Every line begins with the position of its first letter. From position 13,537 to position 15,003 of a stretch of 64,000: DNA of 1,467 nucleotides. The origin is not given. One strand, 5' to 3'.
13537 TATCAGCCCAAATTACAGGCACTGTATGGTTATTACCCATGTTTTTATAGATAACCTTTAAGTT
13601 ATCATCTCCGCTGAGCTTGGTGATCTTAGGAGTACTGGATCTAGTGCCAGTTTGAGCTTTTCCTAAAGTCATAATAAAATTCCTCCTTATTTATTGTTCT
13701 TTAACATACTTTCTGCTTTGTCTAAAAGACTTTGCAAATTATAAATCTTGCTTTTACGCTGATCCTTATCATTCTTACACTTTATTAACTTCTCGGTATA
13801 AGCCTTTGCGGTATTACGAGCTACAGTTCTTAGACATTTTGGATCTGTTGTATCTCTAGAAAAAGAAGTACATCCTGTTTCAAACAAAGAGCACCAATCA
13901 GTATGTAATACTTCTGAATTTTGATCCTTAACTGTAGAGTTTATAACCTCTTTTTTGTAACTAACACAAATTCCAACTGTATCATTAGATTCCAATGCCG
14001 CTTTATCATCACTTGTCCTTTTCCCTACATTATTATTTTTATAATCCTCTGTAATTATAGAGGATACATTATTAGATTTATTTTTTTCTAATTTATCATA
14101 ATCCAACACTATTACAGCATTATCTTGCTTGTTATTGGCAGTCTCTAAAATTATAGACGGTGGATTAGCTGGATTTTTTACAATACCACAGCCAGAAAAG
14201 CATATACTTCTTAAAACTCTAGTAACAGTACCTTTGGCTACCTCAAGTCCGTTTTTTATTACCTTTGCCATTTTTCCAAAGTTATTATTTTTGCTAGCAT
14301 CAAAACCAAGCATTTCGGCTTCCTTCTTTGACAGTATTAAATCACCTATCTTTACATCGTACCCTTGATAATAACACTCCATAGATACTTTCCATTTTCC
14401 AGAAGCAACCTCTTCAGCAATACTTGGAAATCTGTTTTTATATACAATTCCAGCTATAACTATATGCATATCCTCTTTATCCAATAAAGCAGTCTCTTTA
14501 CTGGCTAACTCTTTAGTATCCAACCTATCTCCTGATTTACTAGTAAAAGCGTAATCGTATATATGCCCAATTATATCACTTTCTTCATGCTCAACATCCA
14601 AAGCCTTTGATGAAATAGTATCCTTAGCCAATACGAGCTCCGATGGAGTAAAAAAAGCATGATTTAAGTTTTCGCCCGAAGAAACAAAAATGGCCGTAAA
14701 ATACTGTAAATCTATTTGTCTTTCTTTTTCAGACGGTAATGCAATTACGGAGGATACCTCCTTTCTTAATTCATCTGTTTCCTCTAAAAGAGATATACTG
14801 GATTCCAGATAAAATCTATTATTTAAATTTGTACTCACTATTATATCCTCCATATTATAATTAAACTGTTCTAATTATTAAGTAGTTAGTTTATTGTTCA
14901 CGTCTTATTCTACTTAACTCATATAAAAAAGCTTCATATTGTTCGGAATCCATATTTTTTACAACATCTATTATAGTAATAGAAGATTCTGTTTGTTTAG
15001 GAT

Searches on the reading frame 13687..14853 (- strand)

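Call 14: search_protein_families(library=phrogs, proteins=[window:13687-14853:-], max_evalue=0.00001)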
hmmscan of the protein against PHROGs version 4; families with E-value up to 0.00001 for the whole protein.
window:13687-14853:- (388 aa): 1 family
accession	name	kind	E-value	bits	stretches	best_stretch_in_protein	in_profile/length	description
phrog_16389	-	unknown function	1.5e-11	45.1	0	44-172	17-145/340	-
